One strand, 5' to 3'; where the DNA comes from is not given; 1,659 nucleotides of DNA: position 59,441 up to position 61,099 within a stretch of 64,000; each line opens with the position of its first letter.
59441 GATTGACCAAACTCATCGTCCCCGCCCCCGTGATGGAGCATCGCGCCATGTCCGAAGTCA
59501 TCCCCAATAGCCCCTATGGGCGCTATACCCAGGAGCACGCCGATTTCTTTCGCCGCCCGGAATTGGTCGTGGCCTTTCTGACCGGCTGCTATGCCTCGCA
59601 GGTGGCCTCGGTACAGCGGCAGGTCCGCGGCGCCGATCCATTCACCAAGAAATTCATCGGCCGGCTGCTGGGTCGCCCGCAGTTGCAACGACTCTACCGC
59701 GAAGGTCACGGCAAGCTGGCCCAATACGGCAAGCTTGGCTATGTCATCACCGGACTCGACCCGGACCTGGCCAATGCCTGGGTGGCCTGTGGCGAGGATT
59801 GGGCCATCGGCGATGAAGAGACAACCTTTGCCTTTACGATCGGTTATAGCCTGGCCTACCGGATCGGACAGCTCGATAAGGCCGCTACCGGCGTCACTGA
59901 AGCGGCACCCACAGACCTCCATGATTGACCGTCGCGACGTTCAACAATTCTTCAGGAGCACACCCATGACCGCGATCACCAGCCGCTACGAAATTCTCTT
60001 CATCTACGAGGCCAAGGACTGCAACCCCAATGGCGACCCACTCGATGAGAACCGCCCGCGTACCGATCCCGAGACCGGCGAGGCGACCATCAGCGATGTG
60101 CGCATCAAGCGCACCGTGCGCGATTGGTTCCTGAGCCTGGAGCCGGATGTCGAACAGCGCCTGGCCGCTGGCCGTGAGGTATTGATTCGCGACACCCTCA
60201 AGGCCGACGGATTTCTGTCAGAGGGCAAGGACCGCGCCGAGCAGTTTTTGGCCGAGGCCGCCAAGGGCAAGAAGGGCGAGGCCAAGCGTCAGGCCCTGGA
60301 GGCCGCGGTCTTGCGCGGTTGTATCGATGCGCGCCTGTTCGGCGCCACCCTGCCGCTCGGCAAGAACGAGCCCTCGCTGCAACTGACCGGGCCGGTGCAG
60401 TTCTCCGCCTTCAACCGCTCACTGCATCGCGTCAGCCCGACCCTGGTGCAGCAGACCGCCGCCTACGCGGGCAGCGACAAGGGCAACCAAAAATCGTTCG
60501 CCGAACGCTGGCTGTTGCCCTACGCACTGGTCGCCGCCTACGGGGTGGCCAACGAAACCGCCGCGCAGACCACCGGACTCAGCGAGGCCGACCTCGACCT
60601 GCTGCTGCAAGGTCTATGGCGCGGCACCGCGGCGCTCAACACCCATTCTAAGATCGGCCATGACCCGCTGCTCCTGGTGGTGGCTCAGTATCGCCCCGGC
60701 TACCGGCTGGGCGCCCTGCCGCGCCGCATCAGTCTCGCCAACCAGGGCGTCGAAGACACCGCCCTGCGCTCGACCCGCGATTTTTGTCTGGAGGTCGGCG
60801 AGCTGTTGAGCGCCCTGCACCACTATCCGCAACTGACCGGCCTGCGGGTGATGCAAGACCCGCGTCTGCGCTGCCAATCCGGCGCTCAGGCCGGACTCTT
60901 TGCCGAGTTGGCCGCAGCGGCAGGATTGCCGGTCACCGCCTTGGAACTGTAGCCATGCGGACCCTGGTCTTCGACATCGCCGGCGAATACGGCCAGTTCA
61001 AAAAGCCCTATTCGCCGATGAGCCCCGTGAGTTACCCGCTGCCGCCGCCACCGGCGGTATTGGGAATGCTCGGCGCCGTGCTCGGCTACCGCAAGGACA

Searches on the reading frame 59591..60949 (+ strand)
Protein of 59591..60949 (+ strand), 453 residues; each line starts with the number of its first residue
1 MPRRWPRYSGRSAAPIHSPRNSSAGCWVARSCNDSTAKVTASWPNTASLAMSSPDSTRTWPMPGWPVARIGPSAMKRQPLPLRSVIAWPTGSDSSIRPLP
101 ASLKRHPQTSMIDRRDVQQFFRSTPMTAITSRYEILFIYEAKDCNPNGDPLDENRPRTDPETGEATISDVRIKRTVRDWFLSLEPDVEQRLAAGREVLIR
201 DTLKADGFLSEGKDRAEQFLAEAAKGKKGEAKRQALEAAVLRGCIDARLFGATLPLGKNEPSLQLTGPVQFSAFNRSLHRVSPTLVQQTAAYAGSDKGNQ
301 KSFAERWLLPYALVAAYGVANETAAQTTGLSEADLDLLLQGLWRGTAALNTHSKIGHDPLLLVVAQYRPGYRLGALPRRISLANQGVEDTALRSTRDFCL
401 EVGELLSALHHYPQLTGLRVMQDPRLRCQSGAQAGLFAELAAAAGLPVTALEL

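Call 106: search_solved_structures(query=window:59591-60949:+, max_evalue=0.001)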
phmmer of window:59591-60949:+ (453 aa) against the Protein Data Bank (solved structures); distinct sequences matched with E-value up to 0.001: 4.
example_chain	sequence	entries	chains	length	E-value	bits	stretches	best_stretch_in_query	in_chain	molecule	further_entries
7xz3_A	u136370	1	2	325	9.6e-36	127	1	134-408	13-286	CRISPR-associated protein, Csh2 family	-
8g9s_B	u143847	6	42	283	1.1e-24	90.5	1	129-342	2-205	Cas7 | CRISPR-associated protein, Csd2 family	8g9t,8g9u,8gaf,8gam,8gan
7kha_B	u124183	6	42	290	1.9e-20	76.6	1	126-342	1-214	CRISPR-associated protein, TM1801 family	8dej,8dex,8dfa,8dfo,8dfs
9jhb_C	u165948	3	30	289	8.7e-20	74.4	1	127-342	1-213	CRISPR-associated protein, TM1801 family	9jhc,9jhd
